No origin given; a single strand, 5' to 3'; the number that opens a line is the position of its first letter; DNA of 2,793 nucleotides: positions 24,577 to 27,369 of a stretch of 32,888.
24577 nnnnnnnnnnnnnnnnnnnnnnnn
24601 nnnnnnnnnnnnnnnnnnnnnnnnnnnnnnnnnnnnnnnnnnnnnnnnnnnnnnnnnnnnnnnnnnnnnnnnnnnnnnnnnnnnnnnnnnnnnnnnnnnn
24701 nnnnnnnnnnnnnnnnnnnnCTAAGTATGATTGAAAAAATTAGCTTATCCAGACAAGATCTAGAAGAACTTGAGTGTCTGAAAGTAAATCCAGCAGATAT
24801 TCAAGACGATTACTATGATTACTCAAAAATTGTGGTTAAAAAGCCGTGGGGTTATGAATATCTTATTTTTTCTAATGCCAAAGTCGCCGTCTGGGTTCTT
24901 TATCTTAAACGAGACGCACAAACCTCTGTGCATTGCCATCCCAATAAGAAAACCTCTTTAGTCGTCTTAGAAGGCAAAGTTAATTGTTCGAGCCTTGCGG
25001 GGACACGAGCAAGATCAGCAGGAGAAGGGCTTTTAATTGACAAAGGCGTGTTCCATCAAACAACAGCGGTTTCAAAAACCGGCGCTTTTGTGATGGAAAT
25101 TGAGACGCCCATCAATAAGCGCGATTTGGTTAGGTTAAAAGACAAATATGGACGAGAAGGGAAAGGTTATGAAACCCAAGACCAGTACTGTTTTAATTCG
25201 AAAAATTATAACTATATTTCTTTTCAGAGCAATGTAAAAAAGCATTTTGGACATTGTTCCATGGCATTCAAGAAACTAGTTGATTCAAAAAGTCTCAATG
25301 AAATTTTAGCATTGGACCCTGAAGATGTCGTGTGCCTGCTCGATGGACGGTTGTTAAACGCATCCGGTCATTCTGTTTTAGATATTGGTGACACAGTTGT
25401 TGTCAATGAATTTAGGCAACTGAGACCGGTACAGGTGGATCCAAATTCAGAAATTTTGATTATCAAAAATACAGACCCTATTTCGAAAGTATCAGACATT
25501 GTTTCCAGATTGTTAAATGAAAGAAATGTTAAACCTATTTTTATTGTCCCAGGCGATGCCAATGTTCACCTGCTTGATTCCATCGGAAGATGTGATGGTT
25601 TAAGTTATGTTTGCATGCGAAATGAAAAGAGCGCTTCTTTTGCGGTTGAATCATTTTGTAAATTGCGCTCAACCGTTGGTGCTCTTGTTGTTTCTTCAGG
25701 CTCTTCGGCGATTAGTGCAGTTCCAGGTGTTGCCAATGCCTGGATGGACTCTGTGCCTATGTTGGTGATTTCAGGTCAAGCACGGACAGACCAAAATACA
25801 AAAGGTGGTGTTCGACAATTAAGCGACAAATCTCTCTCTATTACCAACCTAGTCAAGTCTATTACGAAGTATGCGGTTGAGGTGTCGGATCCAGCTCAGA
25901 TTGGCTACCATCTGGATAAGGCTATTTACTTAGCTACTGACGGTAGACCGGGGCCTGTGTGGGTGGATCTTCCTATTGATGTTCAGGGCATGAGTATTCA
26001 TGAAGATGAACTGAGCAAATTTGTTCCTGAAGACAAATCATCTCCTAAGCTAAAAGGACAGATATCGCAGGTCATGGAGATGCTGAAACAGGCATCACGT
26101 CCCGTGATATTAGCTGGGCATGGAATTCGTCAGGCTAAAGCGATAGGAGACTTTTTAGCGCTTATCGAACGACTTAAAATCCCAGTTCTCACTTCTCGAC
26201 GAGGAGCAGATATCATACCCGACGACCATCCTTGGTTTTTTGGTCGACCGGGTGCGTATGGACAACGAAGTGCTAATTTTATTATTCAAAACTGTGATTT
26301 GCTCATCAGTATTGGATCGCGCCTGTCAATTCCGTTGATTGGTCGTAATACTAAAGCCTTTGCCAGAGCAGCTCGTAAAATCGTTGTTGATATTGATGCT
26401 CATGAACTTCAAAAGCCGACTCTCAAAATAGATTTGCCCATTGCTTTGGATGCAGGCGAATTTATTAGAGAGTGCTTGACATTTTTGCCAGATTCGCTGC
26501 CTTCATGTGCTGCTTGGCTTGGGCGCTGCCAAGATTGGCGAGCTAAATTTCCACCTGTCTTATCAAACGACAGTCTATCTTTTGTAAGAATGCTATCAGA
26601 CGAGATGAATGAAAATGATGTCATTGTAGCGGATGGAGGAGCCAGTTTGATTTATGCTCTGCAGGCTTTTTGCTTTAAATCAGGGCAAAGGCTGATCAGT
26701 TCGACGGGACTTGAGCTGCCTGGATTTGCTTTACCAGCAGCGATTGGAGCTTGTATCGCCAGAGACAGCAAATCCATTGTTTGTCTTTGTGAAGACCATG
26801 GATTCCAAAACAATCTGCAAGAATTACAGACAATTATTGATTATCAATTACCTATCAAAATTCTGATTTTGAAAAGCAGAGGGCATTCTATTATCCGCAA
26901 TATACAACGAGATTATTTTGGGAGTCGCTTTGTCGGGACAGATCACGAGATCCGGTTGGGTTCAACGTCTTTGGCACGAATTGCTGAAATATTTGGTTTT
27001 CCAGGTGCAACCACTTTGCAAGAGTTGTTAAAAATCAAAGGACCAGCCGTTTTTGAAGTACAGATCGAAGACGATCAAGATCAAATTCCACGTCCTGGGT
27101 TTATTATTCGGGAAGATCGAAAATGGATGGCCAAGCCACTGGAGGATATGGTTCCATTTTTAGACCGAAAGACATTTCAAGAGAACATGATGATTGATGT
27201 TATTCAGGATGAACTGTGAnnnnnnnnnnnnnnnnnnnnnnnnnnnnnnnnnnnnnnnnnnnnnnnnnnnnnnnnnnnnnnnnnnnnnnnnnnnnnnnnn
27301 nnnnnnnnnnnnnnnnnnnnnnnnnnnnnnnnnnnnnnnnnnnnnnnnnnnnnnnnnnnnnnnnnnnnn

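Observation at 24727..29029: Tandem ThDP paralogues: a cupin-fused copy with a ruined ThDP-Mg motif next to an intact copy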

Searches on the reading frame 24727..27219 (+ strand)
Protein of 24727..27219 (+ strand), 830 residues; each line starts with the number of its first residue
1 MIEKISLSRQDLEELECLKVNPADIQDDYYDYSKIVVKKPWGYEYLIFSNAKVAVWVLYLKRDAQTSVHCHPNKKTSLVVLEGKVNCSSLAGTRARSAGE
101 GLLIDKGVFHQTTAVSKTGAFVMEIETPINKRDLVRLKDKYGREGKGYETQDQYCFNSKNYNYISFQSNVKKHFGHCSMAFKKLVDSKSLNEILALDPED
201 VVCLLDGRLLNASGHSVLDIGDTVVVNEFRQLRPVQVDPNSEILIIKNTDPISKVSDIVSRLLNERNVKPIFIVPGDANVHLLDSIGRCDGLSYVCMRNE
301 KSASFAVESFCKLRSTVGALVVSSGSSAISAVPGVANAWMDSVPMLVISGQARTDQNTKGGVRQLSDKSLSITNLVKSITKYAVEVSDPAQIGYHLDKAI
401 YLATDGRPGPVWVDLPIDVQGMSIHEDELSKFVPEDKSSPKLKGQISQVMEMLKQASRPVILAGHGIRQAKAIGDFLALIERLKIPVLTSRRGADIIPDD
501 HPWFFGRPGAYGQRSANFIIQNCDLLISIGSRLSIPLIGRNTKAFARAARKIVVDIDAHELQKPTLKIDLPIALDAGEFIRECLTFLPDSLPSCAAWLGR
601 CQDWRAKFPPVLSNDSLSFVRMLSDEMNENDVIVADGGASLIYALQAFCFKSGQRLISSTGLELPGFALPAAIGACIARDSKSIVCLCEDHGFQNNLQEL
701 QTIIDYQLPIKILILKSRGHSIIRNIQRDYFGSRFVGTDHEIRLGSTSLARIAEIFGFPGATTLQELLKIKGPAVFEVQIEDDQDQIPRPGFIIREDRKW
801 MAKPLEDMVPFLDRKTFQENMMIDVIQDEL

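Call 5: search_protein_families(library=pfam, proteins=[window:24727-27216:+], max_evalue=0.01)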
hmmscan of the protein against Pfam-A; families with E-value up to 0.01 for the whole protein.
window:24727-27216:+ (830 aa): 3 families
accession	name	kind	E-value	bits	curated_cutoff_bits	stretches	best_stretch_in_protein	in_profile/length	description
PF00205.28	TPP_enzyme_M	-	3.2e-33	114.8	30.4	1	446-582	1-136/137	Thiamine pyrophosphate enzyme, central domain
PF02776.23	TPP_enzyme_N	-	7.6e-25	87.4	26.8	1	254-365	2-114/119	Thiamine pyrophosphate enzyme, N-terminal TPP binding domain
PF02775.26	TPP_enzyme_C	-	2.1e-22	80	21.9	1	636-769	1-142/151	Thiamine pyrophosphate enzyme, C-terminal TPP binding domain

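Call 6: search_protein_families(library=ncbifam, proteins=[window:24727-27216:+], max_evalue=0.01)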
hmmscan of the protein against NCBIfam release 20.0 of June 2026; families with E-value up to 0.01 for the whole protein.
window:24727-27216:+ (830 aa): 51 families (the best 25 are shown)
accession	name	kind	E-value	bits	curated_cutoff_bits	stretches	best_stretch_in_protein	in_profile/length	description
TIGR00118.1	acolac_lg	equivalog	3.6e-94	316.2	538.35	1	256-788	4-542/557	biosynthetic-type acetolactate synthase large subunit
NF004919.0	PRK06276.1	equivalog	3.3e-86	289.9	866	1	257-760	5-509/582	acetolactate synthase large subunit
NF004710.0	PRK06048.1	equivalog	6.6e-85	285.7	976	1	257-763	12-511/561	acetolactate synthase large subunit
NF006524.0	PRK08978.1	equivalog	9.2e-83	278.4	738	1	257-785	5-529/548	acetolactate synthase 2 catalytic subunit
NF005584.0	PRK07282.1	equivalog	4.1e-80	269.9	970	1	255-736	12-491/566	acetolactate synthase large subunit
NF005824.0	PRK07710.1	equivalog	3.7e-77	260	976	1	258-786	22-554/573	acetolactate synthase large subunit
NF006016.1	PRK08155.1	equivalog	4.2e-77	259.8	870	1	257-788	7-540/554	acetolactate synthase large subunit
NF005651.0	PRK07418.1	subfamily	5.3e-74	249.5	942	1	262-786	28-565/617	acetolactate synthase large subunit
NF005228.0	PRK06725.1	equivalog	5.4e-72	242.8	991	1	258-783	21-548/571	acetolactate synthase large subunit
NF005058.0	PRK06466.1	equivalog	2.4e-71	240.9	951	1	256-740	7-500/574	acetolactate synthase 3 large subunit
NF005860.0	PRK07789.1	equivalog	9.2e-71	238.9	881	1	257-740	38-527/615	acetolactate synthase large subunit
NF006581.0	PRK09107.1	equivalog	2.6e-69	234.1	974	1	256-785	14-558/595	acetolactate synthase 3 large subunit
NF005409.0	PRK06965.1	equivalog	7.7e-69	232.6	1035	1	254-738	22-512/587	acetolactate synthase 3 catalytic subunit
NF006319.0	PRK08527.1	equivalog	8.2e-68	229.2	905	1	256-772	7-530/565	acetolactate synthase large subunit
NF006525.0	PRK08979.1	equivalog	8.5e-65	219.2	1084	1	255-762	7-517/572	acetolactate synthase 3 large subunit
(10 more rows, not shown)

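Call 7: find_homologous_proteins(query=window:24727-27216:+, max_evalue=1e-10)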
Query window:24727-27216:+ (830 aa): 3275 proteins with E <= 1e-10 among 8000 candidates; the best 120 are listed.
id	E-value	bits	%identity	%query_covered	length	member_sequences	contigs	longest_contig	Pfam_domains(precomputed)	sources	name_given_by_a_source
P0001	0.0e+0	1885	100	100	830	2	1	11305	PF02775.27,PF02776.24,PF00205.29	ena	-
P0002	0.0e+0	1314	67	100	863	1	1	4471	PF02775.27,PF02776.24,PF00205.29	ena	-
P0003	0.0e+0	1313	68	100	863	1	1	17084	PF02775.27,PF02776.24,PF00205.29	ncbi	-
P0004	0.0e+0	1311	68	100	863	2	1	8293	PF02775.27,PF02776.24,PF00205.29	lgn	-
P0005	0.0e+0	1308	68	100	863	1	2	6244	PF02775.27,PF02776.24,PF00205.29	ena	-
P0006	0.0e+0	1301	68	100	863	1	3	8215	PF02775.27,PF02776.24,PF00205.29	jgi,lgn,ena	-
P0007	0.0e+0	1300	67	100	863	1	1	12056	PF02775.27,PF02776.24,PF00205.29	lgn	-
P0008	0.0e+0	1300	68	100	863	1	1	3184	PF02775.27,PF02776.24,PF00205.29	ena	-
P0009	0.0e+0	1298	68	100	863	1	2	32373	PF02775.27,PF02776.24,PF00205.29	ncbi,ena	-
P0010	0.0e+0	1296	67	100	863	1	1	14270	PF02775.27,PF02776.24,PF00205.29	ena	-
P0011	0.0e+0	1295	67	100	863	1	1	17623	PF02775.27,PF02776.24,PF00205.29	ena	-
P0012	0.0e+0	1294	68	100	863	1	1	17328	PF02775.27,PF02776.24,PF00205.29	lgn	-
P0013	0.0e+0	1294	67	100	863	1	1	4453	PF02775.27,PF02776.24,PF00205.29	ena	-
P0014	0.0e+0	1293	67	100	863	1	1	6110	PF02775.27,PF02776.24,PF00205.29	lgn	-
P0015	0.0e+0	1288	67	100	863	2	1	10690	PF02775.27,PF02776.24,PF00205.29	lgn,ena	-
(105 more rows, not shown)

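Call 19: find_related_loci(query=A1, collection=genome_contigs, flank=10000)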
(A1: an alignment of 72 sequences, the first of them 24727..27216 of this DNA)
Query A1 (830 aa) in genome_contigs; peptide patterns used: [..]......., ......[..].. (x = any residue, [..] = any of these).
208 stretches matched a pattern; 198 encode a relative of the query (tblastn E <= 1e-3); the best 80 are kept; 80 distinct loci.
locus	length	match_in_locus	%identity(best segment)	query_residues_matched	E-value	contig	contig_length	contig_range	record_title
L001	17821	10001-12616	64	1-829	0e+0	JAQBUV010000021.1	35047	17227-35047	MAG: Chloroflexota bacterium isolate casp150-mb.161 NODE_3197_length_35047_cov_0.421398, whole genome shotgun sequence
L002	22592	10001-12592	65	1-829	0e+0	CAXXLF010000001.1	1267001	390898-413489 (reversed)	MAG: Candidatus Binatia bacterium isolate 50cad74d-8dc2-4fe2-a9fc-fc20900c681e genome assembly, contig: contig_1, whole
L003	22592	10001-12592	64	1-829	0e+0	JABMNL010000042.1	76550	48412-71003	MAG: SAR202 cluster bacterium isolate bin.363 k141_3545818, whole genome shotgun sequence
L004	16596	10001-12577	61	1-829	0e+0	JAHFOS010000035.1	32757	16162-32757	MAG: bacterium isolate nzgw509 NODE_1365_length_32758_cov_3.633422, whole genome shotgun sequence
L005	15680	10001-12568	58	1-829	0e+0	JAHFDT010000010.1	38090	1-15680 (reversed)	MAG: Myxococcales bacterium isolate nzgw251 NODE_1202_length_38091_cov_3.249592, whole genome shotgun sequence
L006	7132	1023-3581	55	1-829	0e+0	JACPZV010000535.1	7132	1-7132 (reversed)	MAG: Acidobacteria bacterium isolate NC_groundwater_899_Pr1_S-0.2um_65_15 Montesol18-Sp2_coassembly_scaffold_1062627, wh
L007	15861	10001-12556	55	1-829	0e+0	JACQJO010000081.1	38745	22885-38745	MAG: Elusimicrobia bacterium isolate NC_groundwater_1153_Ag_S-0.1um_52_252 S_p1_S3_coassembly_k141_1950734, whole genome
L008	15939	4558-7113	53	1-829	0e+0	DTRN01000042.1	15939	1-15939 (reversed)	MAG TPA_asm: Nitrospirales bacterium isolate UWMA-0026 NODE_1617_length_15939_cov_0.189836, whole genome shotgun sequenc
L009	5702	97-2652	53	1-828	0e+0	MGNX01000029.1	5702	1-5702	MAG: Chloroflexi bacterium RBG_16_60_22 RBG_16_scaffold_19281, whole genome shotgun sequence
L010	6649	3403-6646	52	1-829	0e+0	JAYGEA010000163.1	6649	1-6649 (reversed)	MAG: Alphaproteobacteria bacterium isolate OC3_3000m_MAG_220 OC3_3000m_contig_535555, whole genome shotgun sequence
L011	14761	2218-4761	52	1-825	0e+0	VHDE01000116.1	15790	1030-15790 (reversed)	MAG: Verrucomicrobia bacterium isolate K_Offshore_80m_m1_157 K_Offshore_80m_m1_157_Ga0194132_10007745, whole genome shot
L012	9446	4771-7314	50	1-829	0e+0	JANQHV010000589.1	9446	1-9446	MAG: SAR324 cluster bacterium isolate PL24a_bin.25 k99_6702918, whole genome shotgun sequence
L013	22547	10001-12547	48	2-824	0e+0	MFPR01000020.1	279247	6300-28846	MAG: Candidatus Lindowbacteria bacterium RIFCSPLOWO2_12_FULL_62_27 rifcsplowo2_12_scaffold_26, whole genome shotgun sequ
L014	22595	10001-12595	48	1-829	0e+0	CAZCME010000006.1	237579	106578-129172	MAG TPA_asm: uncultured bacterium isolate binchicken_co248_269 genome assembly, contig: NODE_23_length_237579_cov_8.8438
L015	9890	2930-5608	45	1-829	0e+0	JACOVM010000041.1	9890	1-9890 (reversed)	MAG: Candidatus Woesearchaeota archaeon isolate NC_groundwater_100_Ag_S-0.1um_44_44 S_p1_S3_170907_scaffold_562217, whol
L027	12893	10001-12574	39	1-827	0e+0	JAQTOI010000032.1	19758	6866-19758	MAG: Candidatus Omnitrophota bacterium isolate STA_84 NODE_5189_length_19758_cov_4.015689_Sandtown_A, whole genome shotg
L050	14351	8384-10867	36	32-827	4e-171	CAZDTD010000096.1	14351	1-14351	MAG TPA_asm: uncultured Pirellulales bacterium isolate SRP192927_co6_411 genome assembly, contig: NODE_10066_length_1435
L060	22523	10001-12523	38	1-824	0e+0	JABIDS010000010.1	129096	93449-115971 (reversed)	MAG: archaeon isolate SI048_bin8 k141_654569, whole genome shotgun sequence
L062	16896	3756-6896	41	31-824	1e-140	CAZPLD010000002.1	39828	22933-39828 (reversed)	MAG TPA_asm: uncultured Candidatus Saccharibacteria bacterium isolate binchicken_co227_99 genome assembly, contig: NODE_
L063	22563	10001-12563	40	1-828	7e-178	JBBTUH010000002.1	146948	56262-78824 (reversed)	MAG: Patescibacteria group bacterium isolate H41-bin250_1 H41_bin250_1_000000000002, whole genome shotgun sequence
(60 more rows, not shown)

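Call 30: search_solved_structures(query=window:24727-27216:+, max_evalue=1e-30, show_alignments=1)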
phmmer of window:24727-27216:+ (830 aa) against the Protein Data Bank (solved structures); distinct sequences matched with E-value up to 1e-30: 40.
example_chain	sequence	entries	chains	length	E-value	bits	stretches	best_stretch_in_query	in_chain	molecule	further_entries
8rph_A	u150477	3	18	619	3.8e-102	345.9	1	253-822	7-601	Thiamine pyrophosphate-binding protein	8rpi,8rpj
5ahk_A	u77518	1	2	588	1e-64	222.1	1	253-788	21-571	ACETOLACTATE SYNTHASE II, LARGE SUBUNIT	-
6lpi_A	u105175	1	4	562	1.1e-55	192.3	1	258-788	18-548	Acetolactate synthase isozyme 1 large subunit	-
7u25_A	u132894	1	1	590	6e-53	183.2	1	253-731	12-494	Acetolactate synthase, chloroplastic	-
3e9y_A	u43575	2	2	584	2.1e-52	181.4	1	253-725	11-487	Acetolactate synthase, chloroplastic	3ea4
7stq_A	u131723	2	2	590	2.9e-52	180.9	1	253-731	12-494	Acetolactate synthase, chloroplastic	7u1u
7tzz_A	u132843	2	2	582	4.2e-52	180.4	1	253-725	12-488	Acetolactate synthase, chloroplastic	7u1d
6u9h_A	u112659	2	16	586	7.4e-52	179.6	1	253-725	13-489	Acetolactate synthase, chloroplastic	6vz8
1ybh_A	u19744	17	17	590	7.7e-52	179.5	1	253-725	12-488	Acetolactate synthase, chloroplast | Acetolactate synthase | Acetolactate synthase, chloroplastic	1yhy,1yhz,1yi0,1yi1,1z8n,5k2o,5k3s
8et5_A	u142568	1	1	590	7.7e-52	179.5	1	253-725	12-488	Acetolactate synthase, chloroplastic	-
1jsc_A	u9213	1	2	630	9.6e-48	166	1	258-784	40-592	ACETOHYDROXY-ACID SYNTHASE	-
6u9d_A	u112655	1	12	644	1e-47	165.9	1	258-784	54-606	Acetolactate synthase catalytic subunit, mitochondrial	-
1n0h_A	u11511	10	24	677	1.2e-47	165.6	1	258-784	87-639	Acetolactate synthase | Acetolactate synthase, mitochondrial | Acetolactate synthase catalytic subunit, mitochondrial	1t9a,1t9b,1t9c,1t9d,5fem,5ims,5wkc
6dek_A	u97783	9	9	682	1.3e-47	165.5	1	260-757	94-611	Acetolactate synthase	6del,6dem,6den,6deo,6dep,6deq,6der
8xod_A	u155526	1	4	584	9.8e-47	162.6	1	257-758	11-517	BbmA-G484F complex with CBOA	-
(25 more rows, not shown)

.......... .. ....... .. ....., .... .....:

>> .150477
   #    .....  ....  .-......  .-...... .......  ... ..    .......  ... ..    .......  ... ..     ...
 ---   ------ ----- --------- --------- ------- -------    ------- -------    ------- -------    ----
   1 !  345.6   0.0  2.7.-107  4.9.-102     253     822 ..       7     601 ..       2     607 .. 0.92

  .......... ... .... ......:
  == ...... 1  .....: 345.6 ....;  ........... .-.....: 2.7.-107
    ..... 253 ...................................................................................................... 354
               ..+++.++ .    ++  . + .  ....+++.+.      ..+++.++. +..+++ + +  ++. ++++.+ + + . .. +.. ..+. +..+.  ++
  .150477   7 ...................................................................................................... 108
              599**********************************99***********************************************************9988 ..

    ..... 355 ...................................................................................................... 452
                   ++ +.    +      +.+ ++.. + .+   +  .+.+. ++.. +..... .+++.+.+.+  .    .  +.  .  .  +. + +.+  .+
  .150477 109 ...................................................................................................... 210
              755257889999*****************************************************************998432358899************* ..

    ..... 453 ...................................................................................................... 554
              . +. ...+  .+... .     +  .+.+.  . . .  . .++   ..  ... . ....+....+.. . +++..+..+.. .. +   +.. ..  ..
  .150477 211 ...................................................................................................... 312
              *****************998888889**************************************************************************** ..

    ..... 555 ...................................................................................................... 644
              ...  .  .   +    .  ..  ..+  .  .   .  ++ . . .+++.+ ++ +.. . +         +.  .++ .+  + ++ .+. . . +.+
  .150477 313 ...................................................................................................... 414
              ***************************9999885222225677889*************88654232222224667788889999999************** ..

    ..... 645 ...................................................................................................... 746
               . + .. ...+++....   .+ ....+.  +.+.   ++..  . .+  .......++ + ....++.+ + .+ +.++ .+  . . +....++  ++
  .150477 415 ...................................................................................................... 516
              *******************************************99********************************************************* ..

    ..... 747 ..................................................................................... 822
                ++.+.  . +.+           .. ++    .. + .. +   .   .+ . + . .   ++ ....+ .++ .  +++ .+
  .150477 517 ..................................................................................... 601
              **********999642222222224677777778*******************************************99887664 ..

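Call 35: predict_structure(alignment_id=A1)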
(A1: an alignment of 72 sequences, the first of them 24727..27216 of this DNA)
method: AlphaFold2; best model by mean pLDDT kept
length: 830 residues; sequences in the alignment: 72
mean_pLDDT: 88.3   pTM: 0.83
mean pLDDT of the five models: 88.3, 85.8, 85.8, 84.6, 83.0
residues with pLDDT >= 90: 470; 70-90: 309; 50-70: 45; < 50: 6
segments of 3 or more residues with pLDDT < 50: 165-167
pLDDT, mean of each block of 10 residues (from residue 1): 91 89 86 85 88 91 93 93 92 92 94 90 91 90 85 74 52 76 83 88 89 83 90 80 86 88 91 90 84 90 97 95 86 93 93 61 63 91 94 96 94 91 88 78 88 96 96 97 96 93 95 94 97 88 94 94 91 95 92 94 92 80 95 92 92 92 81 97 94 92 95 87 80 78 77 91 92 92 77 81 89 92 77
secondary structure, 60 per line:
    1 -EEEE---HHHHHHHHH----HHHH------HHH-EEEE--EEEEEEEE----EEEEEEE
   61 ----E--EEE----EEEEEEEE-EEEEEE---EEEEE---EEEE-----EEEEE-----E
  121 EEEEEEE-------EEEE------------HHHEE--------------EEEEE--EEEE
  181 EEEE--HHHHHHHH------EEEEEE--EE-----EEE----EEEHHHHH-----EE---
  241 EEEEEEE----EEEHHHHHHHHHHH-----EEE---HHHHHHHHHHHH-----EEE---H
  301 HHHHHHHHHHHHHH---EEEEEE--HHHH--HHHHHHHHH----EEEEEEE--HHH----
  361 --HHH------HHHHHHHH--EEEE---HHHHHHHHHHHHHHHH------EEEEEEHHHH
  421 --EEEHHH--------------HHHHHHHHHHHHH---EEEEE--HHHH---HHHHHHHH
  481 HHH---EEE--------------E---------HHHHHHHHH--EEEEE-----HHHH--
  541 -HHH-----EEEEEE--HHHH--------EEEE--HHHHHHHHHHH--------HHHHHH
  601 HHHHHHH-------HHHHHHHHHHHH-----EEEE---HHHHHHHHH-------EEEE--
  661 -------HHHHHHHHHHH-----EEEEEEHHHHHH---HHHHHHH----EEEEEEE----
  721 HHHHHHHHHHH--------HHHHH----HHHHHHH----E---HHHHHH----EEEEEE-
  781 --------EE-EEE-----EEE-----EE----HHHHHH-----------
elements in order (helices of 4 or more, strands of 3 or more residues): E2-5 H9-17 H22-25 E36-39 E42-49 E54-60 E68-70 E75-82 E84-89 E93-97 E101-104 E110-114 E120-127 E135-138 E170-174 E177-184 H187-194 E201-206 E216-218 E223-225 H226-230 E241-247 E252-254 H255-265 E271-273 H277-288 E294-296 H300-314 E318-323 H326-329 H332-340 E345-351 H372-379 E382-385 H389-404 E411-416 H417-420 E423-425 H443-455 E459-463 H466-469 H473-483 E487-489 H514-522 E525-529 H535-538 E550-555 H558-561 E570-573 H576-586 H595-607 H615-626 E632-635 H639-647 E655-658 H668-678 E684-689 H690-695 H699-705 E710-716 H721-731 H740-744 H749-755 H764-769 E774-779 E792-794 E800-802 H814-819
